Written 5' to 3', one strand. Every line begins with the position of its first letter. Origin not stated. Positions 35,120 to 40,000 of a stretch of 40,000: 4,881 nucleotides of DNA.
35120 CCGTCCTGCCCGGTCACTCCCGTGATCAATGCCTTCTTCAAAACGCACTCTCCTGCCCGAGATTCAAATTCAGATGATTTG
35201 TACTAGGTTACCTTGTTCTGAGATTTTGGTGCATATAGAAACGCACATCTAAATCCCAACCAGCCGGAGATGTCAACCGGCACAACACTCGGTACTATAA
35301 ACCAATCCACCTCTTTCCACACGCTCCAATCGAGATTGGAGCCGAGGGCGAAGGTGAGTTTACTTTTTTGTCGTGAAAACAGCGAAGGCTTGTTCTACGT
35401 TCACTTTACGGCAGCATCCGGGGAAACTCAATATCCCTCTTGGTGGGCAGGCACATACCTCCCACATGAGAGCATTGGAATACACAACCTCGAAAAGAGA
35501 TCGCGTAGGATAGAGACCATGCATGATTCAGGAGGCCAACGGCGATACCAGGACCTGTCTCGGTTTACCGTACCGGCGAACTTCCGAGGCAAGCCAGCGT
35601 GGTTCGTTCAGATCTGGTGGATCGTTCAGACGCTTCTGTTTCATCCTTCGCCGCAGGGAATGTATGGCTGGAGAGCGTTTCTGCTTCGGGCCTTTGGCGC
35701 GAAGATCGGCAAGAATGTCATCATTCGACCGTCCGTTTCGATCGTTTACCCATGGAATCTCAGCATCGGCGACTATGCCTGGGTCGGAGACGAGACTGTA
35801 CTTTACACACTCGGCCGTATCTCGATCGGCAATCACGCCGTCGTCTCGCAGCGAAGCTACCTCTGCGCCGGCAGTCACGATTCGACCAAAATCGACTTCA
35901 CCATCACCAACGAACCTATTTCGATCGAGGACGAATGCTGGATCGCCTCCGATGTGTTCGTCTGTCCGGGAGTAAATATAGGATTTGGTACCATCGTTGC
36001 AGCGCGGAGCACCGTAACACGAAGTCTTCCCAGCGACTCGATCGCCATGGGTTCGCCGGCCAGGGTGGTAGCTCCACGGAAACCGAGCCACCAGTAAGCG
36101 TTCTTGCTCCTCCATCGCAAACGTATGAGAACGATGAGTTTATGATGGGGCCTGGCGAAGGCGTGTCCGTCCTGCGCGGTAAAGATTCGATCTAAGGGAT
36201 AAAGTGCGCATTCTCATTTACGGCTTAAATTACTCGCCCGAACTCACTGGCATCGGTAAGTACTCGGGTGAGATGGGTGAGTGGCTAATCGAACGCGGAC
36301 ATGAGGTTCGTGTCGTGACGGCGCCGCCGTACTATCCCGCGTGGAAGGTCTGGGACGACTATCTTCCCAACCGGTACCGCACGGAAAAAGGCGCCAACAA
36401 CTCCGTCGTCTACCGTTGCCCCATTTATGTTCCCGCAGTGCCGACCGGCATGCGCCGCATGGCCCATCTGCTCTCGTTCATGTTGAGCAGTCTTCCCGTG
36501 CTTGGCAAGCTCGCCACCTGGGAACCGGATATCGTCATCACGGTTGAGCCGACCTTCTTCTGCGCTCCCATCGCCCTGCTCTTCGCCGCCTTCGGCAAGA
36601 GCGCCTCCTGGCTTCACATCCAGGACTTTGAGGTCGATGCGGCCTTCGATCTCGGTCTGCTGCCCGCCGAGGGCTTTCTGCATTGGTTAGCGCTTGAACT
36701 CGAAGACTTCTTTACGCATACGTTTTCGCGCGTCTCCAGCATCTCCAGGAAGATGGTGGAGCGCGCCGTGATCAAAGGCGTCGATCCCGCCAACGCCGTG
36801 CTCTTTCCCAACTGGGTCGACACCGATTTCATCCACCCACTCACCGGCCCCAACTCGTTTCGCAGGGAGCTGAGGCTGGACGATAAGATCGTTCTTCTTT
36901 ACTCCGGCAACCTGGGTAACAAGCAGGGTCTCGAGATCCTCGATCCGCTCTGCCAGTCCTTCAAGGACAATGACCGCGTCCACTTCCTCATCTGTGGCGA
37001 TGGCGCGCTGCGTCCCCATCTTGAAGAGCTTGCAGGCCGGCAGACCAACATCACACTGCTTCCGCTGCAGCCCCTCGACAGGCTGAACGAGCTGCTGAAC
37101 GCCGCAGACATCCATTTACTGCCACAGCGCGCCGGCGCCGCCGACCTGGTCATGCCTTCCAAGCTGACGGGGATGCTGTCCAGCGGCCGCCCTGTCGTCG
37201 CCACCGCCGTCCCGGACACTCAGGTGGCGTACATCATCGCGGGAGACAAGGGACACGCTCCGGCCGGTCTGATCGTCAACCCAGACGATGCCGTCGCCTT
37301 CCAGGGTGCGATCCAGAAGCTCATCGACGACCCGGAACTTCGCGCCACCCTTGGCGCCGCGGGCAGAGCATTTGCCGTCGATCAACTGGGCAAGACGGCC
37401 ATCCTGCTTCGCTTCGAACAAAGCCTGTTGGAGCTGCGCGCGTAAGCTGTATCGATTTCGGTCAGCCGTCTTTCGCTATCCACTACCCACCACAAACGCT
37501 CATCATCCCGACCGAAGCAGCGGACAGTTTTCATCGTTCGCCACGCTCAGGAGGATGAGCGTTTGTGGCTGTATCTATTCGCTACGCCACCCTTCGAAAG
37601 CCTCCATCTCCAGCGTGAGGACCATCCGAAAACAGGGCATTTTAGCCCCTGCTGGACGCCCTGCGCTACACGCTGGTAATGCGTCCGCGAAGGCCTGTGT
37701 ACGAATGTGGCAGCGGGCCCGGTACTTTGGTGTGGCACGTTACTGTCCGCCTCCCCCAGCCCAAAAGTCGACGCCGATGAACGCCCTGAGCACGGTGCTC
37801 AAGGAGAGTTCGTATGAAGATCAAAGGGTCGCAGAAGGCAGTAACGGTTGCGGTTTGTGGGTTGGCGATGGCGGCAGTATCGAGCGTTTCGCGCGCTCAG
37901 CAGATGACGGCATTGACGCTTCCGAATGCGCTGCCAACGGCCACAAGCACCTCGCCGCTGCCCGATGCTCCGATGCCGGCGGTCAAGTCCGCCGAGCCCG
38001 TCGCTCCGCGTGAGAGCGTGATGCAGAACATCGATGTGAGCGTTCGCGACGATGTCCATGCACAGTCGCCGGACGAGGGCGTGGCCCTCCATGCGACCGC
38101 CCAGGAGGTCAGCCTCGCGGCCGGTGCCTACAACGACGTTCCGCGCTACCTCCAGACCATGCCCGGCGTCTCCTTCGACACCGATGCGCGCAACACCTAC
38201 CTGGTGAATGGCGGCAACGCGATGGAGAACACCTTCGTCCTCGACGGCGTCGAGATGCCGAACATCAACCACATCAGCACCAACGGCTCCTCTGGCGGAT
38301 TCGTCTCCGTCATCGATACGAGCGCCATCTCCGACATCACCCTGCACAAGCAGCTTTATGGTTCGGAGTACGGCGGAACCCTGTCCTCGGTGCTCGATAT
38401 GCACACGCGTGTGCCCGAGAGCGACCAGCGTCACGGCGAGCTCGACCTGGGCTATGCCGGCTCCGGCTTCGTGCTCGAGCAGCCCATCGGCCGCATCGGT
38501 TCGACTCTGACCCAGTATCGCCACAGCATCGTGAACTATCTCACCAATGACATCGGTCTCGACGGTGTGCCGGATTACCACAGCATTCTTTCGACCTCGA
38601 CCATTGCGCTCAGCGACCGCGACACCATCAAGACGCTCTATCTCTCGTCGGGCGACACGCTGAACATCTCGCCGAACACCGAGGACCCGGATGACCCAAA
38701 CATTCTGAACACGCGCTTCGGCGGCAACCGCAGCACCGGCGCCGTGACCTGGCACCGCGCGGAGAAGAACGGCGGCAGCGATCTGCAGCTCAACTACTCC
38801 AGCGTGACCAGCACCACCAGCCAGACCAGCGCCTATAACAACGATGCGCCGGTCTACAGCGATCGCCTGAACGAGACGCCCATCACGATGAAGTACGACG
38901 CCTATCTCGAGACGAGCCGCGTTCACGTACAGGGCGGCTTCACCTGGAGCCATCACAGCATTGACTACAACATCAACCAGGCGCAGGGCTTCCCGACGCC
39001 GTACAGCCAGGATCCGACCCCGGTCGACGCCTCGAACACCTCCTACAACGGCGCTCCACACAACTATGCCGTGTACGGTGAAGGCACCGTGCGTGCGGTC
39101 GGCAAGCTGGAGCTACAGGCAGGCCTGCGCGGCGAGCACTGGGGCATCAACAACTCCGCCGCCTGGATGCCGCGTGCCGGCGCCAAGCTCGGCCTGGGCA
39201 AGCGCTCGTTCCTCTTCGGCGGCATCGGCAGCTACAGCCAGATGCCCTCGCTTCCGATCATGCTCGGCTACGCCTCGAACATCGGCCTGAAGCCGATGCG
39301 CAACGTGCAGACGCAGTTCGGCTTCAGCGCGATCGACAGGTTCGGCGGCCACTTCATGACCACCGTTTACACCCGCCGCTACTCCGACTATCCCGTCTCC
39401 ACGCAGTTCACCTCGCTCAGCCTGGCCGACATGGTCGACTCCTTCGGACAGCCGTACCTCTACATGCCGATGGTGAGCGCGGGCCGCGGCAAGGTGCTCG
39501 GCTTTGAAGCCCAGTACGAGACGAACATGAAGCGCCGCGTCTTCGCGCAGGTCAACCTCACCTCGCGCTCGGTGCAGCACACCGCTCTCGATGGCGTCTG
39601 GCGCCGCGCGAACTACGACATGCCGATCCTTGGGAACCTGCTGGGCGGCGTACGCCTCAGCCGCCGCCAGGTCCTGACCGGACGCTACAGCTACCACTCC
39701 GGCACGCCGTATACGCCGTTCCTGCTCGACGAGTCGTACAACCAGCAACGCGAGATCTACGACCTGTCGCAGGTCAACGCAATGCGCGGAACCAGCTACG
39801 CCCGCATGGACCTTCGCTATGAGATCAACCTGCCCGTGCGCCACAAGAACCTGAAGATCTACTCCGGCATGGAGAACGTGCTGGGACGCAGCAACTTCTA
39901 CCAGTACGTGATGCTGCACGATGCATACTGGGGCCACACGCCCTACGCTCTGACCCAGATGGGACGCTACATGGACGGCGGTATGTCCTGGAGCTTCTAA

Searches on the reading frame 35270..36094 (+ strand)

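Call 11: search_protein_families(library=pfam, proteins=[window:35270-36094:+])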
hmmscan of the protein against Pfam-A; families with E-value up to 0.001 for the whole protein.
window:35270-36094:+ (275 aa): 1 family
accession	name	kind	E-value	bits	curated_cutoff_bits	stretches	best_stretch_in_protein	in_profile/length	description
PF00132.30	Hexapep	-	4.4e-08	32.9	27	1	217-251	2-36/36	Bacterial transferase hexapeptide (six repeats)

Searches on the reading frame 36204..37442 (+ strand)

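Call 11: search_protein_families(library=pfam, proteins=[window:36204-37442:+])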
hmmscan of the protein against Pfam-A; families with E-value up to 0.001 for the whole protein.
window:36204-37442:+ (413 aa): 4 families
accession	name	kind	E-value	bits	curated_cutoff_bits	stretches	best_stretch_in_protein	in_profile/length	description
PF13579.12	Glyco_trans_4_4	-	5.2e-20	72.8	29.7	1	15-204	1-158/158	Glycosyl transferase 4-like domain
PF13692.12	Glyco_trans_1_4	-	1.4e-15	58.2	27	1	230-376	3-142/142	Glycosyl transferases group 1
PF00534.26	Glycos_transf_1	-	1.1e-14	54.7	26.4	1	220-389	6-171/172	Glycosyl transferases group 1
PF13439.12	Glyco_transf_4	-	1.2e-09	38.9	28.5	1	16-208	3-169/170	Glycosyltransferase Family 4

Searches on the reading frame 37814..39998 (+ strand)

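Call 11: search_protein_families(library=pfam, proteins=[window:37814-39998:+])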
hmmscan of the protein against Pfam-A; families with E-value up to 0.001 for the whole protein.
window:37814-39998:+ (728 aa): 2 families
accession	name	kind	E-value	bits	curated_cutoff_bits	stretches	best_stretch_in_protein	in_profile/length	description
PF00593.30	TonB_dep_Rec_b-barrel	-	1.2e-16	62.1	27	1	283-689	30-436/436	TonB dependent receptor-like, beta-barrel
PF07715.20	Plug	-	8.8e-06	26.6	23.9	1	105-188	21-101/107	TonB-dependent Receptor Plug Domain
